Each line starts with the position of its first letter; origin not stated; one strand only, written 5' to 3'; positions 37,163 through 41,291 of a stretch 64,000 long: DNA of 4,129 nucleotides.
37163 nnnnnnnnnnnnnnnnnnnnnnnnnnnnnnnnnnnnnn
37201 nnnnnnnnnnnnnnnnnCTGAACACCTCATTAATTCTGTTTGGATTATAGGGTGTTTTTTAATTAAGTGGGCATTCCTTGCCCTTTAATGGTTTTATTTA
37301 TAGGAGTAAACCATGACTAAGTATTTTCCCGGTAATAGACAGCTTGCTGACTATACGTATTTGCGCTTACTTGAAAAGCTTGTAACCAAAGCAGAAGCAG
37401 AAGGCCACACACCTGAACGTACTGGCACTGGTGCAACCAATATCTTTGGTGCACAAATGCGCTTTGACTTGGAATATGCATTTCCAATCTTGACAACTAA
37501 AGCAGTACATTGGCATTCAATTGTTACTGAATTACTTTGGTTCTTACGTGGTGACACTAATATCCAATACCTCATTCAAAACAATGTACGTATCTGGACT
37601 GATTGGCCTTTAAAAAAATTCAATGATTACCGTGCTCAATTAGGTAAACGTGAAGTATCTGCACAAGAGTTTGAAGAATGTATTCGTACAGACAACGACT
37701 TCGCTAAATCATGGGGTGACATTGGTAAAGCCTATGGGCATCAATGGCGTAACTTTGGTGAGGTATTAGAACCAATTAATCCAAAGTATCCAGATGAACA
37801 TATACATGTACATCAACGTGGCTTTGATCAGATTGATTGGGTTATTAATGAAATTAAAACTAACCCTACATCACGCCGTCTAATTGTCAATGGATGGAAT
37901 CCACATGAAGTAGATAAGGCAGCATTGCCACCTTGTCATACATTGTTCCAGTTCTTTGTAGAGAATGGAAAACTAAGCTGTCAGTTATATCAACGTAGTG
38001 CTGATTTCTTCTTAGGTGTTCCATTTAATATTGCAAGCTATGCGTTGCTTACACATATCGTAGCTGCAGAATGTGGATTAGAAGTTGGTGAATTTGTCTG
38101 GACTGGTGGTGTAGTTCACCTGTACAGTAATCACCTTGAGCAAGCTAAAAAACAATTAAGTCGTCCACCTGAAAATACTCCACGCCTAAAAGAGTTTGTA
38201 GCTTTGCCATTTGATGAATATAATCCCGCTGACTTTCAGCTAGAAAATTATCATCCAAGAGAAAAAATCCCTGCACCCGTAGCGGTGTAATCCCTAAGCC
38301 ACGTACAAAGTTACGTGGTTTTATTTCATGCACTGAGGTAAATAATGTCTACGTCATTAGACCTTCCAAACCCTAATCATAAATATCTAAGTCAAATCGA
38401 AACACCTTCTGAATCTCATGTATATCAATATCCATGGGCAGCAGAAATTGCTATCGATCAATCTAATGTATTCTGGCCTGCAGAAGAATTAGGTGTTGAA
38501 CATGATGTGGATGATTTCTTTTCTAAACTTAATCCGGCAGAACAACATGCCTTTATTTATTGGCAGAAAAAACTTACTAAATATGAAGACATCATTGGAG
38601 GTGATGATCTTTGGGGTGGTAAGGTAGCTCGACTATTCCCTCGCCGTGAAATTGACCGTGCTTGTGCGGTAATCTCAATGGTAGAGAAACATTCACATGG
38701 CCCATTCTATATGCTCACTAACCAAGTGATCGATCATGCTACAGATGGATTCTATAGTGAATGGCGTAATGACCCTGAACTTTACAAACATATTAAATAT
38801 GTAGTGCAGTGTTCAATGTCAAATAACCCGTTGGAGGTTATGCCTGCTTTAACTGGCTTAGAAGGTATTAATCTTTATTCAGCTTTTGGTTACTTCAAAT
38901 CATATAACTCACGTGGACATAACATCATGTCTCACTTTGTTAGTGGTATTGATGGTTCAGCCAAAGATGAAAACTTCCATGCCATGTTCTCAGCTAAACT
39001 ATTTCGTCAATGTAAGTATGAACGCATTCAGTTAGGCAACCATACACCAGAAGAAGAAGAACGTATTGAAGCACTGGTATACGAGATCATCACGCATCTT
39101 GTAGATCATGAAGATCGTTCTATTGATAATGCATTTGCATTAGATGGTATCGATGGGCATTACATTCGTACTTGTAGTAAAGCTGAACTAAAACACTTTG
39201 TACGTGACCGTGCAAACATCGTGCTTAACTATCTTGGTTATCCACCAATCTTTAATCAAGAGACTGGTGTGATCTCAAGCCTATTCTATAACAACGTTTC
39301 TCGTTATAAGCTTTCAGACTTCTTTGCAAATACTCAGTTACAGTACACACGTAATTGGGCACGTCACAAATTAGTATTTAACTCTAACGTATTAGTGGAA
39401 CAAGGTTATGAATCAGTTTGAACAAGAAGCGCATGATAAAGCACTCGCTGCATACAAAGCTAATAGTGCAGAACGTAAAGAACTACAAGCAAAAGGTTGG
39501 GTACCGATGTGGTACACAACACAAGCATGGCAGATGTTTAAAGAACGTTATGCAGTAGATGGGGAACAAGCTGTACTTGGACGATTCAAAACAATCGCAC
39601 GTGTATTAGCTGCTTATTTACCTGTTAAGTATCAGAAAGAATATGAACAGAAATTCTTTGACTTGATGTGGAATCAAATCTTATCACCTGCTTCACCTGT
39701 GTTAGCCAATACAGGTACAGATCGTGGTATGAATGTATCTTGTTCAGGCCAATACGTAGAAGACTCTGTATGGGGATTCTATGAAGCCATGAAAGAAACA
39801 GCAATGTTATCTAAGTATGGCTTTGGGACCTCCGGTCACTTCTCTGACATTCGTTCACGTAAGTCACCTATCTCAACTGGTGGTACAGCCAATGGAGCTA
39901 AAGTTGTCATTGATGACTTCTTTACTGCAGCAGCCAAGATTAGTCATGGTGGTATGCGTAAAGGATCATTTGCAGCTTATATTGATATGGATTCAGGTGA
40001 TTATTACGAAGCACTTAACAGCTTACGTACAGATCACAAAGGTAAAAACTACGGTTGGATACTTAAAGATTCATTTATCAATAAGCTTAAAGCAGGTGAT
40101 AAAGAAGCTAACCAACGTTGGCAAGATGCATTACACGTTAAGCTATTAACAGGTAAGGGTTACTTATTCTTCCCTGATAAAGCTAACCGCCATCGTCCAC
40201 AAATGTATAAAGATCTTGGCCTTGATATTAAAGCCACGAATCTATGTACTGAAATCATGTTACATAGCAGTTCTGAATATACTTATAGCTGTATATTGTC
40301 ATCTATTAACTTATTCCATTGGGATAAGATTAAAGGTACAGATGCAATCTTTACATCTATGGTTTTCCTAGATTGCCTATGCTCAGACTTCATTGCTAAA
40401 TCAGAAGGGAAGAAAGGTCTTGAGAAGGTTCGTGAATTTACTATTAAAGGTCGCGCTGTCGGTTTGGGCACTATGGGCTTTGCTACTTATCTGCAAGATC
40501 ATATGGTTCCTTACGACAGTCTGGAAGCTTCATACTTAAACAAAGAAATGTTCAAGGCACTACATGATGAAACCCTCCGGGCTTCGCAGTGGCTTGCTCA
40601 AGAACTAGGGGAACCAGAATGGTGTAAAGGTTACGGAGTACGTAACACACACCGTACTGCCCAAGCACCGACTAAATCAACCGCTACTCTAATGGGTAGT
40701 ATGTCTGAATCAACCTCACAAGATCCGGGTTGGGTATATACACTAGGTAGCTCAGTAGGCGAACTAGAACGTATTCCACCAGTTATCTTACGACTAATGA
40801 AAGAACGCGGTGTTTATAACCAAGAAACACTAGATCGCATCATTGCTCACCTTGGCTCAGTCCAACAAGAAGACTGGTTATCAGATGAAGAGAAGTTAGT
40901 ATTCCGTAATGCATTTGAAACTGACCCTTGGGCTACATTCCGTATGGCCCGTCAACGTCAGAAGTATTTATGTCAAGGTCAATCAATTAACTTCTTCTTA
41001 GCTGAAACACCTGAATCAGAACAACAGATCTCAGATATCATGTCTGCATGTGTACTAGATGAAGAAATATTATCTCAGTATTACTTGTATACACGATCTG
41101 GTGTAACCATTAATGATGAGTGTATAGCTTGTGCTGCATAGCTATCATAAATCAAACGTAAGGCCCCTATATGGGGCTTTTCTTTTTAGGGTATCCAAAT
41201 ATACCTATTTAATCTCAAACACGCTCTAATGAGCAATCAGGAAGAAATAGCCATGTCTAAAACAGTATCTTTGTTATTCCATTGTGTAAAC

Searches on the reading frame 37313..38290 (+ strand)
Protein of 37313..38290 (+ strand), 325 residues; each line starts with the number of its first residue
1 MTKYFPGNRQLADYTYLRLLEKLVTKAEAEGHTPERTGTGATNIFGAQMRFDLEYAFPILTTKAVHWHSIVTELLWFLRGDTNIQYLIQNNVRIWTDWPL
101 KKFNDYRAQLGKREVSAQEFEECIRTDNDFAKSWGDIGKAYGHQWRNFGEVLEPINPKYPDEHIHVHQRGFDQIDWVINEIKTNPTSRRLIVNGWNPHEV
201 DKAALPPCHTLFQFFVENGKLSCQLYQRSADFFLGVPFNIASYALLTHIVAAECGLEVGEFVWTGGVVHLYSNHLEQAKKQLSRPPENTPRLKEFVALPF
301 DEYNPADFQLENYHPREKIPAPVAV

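Call 10: search_protein_families(library=phrogs, proteins=[window:37313-38290:+])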
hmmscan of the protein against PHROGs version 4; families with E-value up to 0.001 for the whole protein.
window:37313-38290:+ (325 aa): 4 families
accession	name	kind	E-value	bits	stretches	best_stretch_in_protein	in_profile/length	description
phrog_160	-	DNA, RNA and nucleotide metabolism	4.2e-109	365.5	1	10-325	30-308/335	thymidylate synthase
phrog_5682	-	DNA, RNA and nucleotide metabolism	7.1e-63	212.7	1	116-325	19-209/209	thymidylate synthase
phrog_5131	-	DNA, RNA and nucleotide metabolism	3e-22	80.4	1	140-287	102-233/357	thymidylate synthase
phrog_3676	-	DNA, RNA and nucleotide metabolism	1.5e-11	45.1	1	171-281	113-237/351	thymidylate synthase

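Call 19: find_related_loci(query=window:37313-38290:+, collection=viral_contigs, flank=3000)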
Query window:37313-38290:+ (325 aa) in viral_contigs; peptide patterns used: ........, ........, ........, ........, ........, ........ (x = any residue, [..] = any of these).
20 stretches matched a pattern; 18 encode a relative of the query (tblastn E <= 1e-3); 18 distinct loci.
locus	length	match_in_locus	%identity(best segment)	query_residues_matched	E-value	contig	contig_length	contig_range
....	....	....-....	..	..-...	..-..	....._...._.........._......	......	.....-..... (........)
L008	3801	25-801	47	21-325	1e-81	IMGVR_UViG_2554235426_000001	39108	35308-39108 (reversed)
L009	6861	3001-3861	47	16-325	9e-80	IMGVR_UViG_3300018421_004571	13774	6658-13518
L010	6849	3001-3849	44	16-325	5e-79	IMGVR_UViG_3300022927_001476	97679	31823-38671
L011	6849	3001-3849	44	16-325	5e-79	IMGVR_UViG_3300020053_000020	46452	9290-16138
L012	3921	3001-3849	44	16-325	4e-78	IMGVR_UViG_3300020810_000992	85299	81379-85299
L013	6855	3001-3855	43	16-325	6e-73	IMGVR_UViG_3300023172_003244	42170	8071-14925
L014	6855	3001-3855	43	16-325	6e-73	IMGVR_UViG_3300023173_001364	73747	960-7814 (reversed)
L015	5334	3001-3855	43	16-325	6e-73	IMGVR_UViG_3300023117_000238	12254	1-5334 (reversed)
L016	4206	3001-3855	43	16-325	6e-73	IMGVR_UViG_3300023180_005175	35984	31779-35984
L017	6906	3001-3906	42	35-325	3e-72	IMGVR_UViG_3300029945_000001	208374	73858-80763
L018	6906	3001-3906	42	35-325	3e-72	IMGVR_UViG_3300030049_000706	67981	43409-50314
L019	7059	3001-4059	40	12-325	3e-68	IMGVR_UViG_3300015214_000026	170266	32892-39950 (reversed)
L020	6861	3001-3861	46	16-325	3e-82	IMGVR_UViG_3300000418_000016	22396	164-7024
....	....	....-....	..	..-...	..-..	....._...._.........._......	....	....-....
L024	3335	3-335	57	218-325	2e-33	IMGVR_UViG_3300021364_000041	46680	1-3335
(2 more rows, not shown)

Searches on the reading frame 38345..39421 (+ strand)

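Call 10: search_protein_families(library=phrogs, proteins=[window:38345-39421:+])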
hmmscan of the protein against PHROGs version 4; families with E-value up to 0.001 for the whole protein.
window:38345-39421:+ (358 aa): 2 families
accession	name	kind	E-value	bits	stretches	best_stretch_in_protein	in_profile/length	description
phrog_86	-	DNA, RNA and nucleotide metabolism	3.7e-59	201.8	1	10-339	57-389/504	ribonucleoside diphosphate reductase small subunit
phrog_30939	-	DNA, RNA and nucleotide metabolism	2.1e-48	165.9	1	12-341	4-326/977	ribonucleotide reductase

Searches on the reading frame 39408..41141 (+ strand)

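Call 10: search_protein_families(library=phrogs, proteins=[window:39408-41141:+])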
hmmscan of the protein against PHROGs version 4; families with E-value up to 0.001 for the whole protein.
window:39408-41141:+ (577 aa): 9 families
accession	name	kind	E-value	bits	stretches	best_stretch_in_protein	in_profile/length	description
phrog_30939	-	DNA, RNA and nucleotide metabolism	3e-146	489.7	1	17-562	395-960/977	ribonucleotide reductase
phrog_84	-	DNA, RNA and nucleotide metabolism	1.2e-126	425.1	1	33-576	195-795/975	ribonucleoside-diphosphate reductase large subunit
phrog_12229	-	DNA, RNA and nucleotide metabolism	8.2e-44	151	2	33-184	4-151/577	ribonucleotide reductase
phrog_3844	-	moron, auxiliary metabolic gene and host takeover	7.7e-41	141.5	2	225-406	82-269/451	NrdA-like aerobic NDP reductase large subunit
phrog_29665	-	unknown function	4.1e-27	96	1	284-421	1-150/150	-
phrog_3987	-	DNA, RNA and nucleotide metabolism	3.3e-22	79.7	2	34-194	139-305/467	ribonucleotide reductase large subunit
phrog_33412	-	unknown function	1.2e-11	45.6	1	456-561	17-121/140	-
phrog_6132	-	DNA, RNA and nucleotide metabolism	1.4e-09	38.8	1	47-168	151-272/530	ribonucleotide reductase large subunit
phrog_367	-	DNA, RNA and nucleotide metabolism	7e-06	25.5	1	276-433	384-529/701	ribonucleotide reductase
